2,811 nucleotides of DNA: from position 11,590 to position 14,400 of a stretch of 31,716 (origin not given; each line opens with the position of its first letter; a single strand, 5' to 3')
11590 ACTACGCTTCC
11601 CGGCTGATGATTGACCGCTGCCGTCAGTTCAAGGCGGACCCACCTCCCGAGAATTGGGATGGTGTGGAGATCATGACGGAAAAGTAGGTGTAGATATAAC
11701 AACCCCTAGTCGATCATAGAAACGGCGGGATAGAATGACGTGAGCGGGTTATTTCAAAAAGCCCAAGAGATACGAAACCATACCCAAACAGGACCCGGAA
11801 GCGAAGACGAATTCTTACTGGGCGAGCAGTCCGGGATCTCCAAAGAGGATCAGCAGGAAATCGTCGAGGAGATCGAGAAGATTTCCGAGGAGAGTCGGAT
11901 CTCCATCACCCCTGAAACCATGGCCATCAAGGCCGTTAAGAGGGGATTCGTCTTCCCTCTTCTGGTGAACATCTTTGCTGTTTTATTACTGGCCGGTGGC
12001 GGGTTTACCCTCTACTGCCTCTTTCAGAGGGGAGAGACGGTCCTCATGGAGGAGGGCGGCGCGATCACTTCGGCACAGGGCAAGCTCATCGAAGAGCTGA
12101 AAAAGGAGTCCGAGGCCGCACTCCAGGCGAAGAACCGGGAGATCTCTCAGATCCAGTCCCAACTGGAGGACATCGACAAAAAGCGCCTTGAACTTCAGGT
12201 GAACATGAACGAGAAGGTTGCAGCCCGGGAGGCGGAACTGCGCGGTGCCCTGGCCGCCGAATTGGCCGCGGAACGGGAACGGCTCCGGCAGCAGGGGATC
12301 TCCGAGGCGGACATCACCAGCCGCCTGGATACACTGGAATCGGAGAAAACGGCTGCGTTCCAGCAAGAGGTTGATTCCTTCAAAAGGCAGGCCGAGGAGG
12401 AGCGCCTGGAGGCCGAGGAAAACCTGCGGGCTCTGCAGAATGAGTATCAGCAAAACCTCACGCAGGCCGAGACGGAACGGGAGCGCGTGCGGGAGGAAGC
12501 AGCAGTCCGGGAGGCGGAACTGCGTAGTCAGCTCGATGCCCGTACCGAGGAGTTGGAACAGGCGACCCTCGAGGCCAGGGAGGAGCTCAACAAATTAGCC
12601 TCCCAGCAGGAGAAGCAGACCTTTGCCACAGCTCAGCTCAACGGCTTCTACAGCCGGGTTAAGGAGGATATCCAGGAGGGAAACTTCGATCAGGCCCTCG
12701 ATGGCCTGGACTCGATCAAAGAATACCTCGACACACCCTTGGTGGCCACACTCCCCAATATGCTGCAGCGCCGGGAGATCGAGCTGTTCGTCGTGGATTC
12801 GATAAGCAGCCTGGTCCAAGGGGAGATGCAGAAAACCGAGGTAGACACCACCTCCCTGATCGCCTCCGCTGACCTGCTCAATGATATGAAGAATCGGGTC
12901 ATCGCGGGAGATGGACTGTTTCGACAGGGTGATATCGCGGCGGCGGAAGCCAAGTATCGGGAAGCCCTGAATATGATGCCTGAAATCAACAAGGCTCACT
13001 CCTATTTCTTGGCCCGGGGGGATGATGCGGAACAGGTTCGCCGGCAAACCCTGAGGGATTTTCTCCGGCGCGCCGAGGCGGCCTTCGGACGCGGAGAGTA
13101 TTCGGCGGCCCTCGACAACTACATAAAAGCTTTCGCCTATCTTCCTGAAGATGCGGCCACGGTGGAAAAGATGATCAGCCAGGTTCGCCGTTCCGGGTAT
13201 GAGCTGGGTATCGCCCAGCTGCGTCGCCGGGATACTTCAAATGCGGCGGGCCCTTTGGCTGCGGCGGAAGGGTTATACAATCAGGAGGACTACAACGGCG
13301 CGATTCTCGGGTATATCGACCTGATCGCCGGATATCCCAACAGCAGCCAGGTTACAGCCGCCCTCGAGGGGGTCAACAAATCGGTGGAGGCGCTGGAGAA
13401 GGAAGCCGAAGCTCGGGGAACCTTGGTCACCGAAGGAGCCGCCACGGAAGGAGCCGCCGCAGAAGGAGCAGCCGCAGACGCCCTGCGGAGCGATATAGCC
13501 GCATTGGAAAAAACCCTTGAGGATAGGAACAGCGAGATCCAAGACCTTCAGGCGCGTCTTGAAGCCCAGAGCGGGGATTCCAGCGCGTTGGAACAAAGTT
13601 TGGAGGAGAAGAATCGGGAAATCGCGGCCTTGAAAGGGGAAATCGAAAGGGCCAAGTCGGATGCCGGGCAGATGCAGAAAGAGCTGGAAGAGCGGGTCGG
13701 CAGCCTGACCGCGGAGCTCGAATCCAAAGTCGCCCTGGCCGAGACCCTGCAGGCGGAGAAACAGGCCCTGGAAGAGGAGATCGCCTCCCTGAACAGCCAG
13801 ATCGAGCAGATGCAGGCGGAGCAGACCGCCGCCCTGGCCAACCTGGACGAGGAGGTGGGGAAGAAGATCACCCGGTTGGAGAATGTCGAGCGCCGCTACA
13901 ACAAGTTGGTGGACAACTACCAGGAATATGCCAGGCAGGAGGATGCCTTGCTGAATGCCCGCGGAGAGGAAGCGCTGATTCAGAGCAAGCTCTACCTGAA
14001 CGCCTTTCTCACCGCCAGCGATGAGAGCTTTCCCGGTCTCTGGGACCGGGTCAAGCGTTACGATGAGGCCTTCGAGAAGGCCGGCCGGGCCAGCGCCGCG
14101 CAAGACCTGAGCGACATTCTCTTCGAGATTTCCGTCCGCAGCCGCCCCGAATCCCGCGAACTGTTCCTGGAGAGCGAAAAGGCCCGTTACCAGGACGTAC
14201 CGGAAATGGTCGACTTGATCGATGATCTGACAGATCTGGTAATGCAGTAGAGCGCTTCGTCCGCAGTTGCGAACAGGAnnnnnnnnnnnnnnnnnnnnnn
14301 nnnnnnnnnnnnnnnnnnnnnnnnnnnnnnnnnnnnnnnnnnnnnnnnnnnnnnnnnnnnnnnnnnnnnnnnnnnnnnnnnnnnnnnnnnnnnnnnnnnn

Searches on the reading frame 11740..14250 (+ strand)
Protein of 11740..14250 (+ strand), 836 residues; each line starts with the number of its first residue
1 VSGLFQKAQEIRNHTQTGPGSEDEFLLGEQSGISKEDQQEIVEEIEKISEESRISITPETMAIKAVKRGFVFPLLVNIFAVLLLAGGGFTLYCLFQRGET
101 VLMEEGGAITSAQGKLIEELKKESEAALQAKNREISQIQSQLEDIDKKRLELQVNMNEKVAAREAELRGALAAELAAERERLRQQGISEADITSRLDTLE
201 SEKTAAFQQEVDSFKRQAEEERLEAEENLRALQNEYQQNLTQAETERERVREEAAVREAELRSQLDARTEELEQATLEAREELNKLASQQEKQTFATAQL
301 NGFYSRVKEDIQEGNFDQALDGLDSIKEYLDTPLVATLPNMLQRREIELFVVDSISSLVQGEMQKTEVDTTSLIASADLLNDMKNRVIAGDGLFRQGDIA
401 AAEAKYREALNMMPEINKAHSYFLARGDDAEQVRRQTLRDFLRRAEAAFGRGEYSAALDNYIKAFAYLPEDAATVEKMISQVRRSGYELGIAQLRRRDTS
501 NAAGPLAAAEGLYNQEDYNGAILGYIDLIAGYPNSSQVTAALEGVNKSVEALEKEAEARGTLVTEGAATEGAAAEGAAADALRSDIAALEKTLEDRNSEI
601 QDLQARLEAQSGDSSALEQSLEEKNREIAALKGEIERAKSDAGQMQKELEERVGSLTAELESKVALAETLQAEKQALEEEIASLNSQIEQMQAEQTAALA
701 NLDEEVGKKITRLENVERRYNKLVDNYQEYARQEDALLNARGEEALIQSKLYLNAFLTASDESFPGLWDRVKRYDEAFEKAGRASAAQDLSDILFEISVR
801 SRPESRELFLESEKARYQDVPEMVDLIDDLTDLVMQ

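Call 30: search_protein_families(library=pfam, proteins=[window:11740-14250:+], max_evalue=0.001)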
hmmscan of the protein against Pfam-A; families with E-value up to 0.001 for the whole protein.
window:11740-14250:+ (836 aa): 0 families

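Call 64: search_protein_families(library=pfam, proteins=[window:11740-14250:+], max_evalue=10)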
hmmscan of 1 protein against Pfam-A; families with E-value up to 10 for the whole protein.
window:11740-14250:+ (836 aa): 10 families
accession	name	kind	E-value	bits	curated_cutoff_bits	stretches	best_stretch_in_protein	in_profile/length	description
PF15905.10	HMMR_N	-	0.0037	17.2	30.1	3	592-695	224-324/330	Hyaluronan mediated motility receptor N-terminal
PF03938.19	OmpH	-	0.0038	17.9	32.4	1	577-660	19-100/141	Outer membrane protein (OmpH-like)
PF07719.23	TPR_2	-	0.035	14.7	27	2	390-415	8-33/34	Tetratricopeptide repeat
PF17045.10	CEP63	-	0.063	13.5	33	2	119-293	43-199/263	Centrosomal protein of 63 kDa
PF15603.11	Imm74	-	0.12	13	27.1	1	29-56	50-77/80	Immunity protein 74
PF13414.12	TPR_11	-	0.16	12.1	26.8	2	451-472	7-28/42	TPR repeat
PF00515.34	TPR_1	-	1.6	9.1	27.8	1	442-469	5-32/34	Tetratricopeptide repeat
PF04108.17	ATG17_like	-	2.9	7.7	43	1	579-739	125-275/355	Autophagy protein ATG17-like domain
PF12128.14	DUF3584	-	3.1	5.6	31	2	565-734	335-501/1191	Protein of unknown function (DUF3584)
PF04513.17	Baculo_PEP_C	-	3.3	8.2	38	2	644-705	38-100/140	Baculovirus polyhedron envelope protein, PEP, C terminus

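Call 65: search_solved_structures(query=window:11740-14250:+, max_evalue=1)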
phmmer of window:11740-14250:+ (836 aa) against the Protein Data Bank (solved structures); distinct sequences matched with E-value up to 1: 11.
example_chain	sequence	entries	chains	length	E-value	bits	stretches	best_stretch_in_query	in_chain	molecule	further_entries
5ijn_H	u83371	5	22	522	0.0074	18.1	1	570-708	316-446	Nuclear pore glycoprotein p62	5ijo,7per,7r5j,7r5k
7zr2_A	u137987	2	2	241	0.018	16.9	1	616-759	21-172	Spike protein S2',Chimeric protein mimic of SARS-CoV-2 Spike HR1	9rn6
7tdz_t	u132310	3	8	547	0.04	15.7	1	548-715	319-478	Nup62 | IL4I1 protein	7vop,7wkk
8i3e_A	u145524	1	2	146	0.076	14.8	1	570-678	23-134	ELKS/Rab6-interacting/CAST family member 1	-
9hz8_A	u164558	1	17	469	0.36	12.6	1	623-754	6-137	Major capsid protein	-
6gao_A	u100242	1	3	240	0.46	12.2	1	585-718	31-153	Outer capsid protein sigma-1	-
2qa7_A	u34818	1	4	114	0.55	12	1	618-725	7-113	Huntingtin-interacting protein 1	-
3i00_A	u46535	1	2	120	0.56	11.9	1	618-730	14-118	Huntingtin-interacting protein 1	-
9tlt_A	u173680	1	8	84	0.6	11.8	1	604-693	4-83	Sc-apCC-2-KLHL20-4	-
3kd7_A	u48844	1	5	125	0.71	11.6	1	391-538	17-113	CTPR390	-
4orh_C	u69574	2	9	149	0.76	11.5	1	118-168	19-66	E3 ubiquitin-protein ligase RNF8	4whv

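Call 79: search_protein_families(library=padloc, proteins=[window:11740-14250:+], max_evalue=0.01)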
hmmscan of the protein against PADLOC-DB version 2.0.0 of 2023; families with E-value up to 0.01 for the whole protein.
window:11740-14250:+ (836 aa): 11 families
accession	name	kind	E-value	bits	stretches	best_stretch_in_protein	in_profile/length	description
PDLC03865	LmuB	-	4.8e-08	29.7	1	601-752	523-690/1007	-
PDLC00550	JetC2|JetC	-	5.6e-06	22.4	1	529-778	273-521/1355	DUF3584 domain; MukB-like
PDLC00551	JetC2|JetC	-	1.9e-05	20.7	1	580-748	877-1037/1365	DUF3584 domain; MukB-like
PDLC00553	JetC2|JetC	-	2e-05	20.7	1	530-757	783-1008/1361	DUF3584 domain; MukB-like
PDLC03868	LmuB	-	6.4e-05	19.4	1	539-723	292-478/1035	-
PDLC00647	ZorA3|ZorA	-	0.0001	18.9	1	537-756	318-536/780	MotA/ExbB/TolQ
PDLC03859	LmuB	-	0.00014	19.2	1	578-743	347-487/611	-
PDLC00581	JetC3|JetC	-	0.00032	16.6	1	580-735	771-925/1473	DUF3584 domain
PDLC02723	PbeC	-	0.00057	16.5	1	584-722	184-315/618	PbeC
PDLC00582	JetC3|JetC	-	0.001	14.9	1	587-738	420-1052/1472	DUF3584 domain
PDLC00512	JetC1|JetC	-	0.0042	13.2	0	584-721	310-824/1123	DUF3584 domain; MukB-like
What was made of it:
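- On Anti-phage defence systems (PADLOC), including Pycsar: The coiled-coil protein hits only SMC-like coiled-coil models and has no cNMP-binding domain (calls 64, 79).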
